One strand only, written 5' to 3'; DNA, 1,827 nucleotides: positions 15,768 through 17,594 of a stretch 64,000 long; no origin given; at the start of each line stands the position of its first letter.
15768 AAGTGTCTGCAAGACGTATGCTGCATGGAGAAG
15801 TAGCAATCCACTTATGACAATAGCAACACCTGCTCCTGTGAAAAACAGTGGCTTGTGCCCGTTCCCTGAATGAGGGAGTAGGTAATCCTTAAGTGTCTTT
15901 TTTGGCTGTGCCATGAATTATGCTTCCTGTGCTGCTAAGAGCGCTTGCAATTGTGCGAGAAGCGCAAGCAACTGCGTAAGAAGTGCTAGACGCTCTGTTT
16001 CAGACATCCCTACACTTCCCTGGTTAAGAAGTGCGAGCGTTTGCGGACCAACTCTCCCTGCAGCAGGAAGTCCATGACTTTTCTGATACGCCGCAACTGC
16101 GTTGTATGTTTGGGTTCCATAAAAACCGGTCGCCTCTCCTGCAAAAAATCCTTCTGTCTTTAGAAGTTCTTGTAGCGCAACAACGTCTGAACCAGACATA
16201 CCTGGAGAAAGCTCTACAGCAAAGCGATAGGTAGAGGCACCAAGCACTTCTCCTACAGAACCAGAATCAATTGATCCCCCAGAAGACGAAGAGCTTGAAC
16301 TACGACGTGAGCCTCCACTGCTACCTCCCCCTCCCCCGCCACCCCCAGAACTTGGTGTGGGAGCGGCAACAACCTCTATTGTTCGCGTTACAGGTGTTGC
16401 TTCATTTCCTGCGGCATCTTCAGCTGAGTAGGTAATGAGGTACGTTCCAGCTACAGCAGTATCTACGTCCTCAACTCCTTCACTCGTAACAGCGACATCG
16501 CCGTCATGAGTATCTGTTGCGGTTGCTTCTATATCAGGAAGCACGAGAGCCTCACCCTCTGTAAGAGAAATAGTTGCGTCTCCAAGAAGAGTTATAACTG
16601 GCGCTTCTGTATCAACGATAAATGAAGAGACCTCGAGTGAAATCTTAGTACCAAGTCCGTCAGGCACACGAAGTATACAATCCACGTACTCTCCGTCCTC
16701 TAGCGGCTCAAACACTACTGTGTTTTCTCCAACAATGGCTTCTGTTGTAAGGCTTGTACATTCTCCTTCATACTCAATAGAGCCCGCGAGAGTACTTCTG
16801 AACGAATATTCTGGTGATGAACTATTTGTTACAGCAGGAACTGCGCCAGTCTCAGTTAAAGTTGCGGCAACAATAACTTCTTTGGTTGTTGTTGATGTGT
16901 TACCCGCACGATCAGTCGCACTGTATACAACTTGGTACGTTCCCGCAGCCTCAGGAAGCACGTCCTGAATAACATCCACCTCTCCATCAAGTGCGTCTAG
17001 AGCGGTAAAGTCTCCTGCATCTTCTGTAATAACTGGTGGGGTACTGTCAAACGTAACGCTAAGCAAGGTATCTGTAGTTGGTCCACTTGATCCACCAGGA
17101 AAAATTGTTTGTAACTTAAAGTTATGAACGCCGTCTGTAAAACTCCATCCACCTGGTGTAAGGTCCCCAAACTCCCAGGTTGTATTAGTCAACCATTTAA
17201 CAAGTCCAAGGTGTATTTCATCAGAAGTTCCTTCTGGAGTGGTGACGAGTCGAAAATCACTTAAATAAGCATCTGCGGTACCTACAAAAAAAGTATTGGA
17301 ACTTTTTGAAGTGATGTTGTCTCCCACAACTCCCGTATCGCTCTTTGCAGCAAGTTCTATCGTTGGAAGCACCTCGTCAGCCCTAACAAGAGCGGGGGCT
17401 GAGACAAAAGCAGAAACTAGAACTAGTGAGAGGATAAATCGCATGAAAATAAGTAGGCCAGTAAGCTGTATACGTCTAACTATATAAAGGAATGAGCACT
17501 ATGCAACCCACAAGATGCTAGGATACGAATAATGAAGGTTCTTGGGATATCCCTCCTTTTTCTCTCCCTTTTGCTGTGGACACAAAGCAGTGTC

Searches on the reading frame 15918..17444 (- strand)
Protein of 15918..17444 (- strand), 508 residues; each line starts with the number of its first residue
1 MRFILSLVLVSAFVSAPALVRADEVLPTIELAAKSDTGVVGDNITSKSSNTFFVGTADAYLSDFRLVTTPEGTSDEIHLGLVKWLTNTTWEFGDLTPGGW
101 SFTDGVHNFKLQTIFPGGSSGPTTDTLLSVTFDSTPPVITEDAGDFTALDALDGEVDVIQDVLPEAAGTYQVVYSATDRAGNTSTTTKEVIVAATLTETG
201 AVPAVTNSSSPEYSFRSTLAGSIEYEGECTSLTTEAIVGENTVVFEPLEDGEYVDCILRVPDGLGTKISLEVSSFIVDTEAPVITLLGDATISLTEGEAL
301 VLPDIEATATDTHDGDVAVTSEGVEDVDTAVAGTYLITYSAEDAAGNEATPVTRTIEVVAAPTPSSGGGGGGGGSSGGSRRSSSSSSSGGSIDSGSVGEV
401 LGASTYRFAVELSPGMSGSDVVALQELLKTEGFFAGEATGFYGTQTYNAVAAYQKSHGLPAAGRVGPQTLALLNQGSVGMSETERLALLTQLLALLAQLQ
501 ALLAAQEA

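Call 48: search_protein_families(library=pfam, proteins=[window:15918-17444:-], max_evalue=0.0001)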
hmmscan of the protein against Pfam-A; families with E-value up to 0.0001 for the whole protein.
window:15918-17444:- (508 aa): 5 families
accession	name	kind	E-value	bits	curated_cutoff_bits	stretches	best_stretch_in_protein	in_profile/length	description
PF16403.11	Bact_surface_Ig-like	-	4.4e-21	75.2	27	2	284-358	1-71/71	Bacterial surface protein, Ig-like domain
PF01471.23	PG_binding_1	-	2.1e-16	60.2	23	1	417-473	1-57/57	Putative peptidoglycan binding domain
PF19077.6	Big_13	-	1e-11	45.6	27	0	27-114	5-84/102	Bacterial Ig-like domain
PF18981.6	InlK_D3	-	7.8e-09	35.9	25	1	298-358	19-75/75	Internalin K domain (D3/D4)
PF02494.22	HYR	-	3.1e-06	27.8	21.7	0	277-355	1-78/81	HYR domain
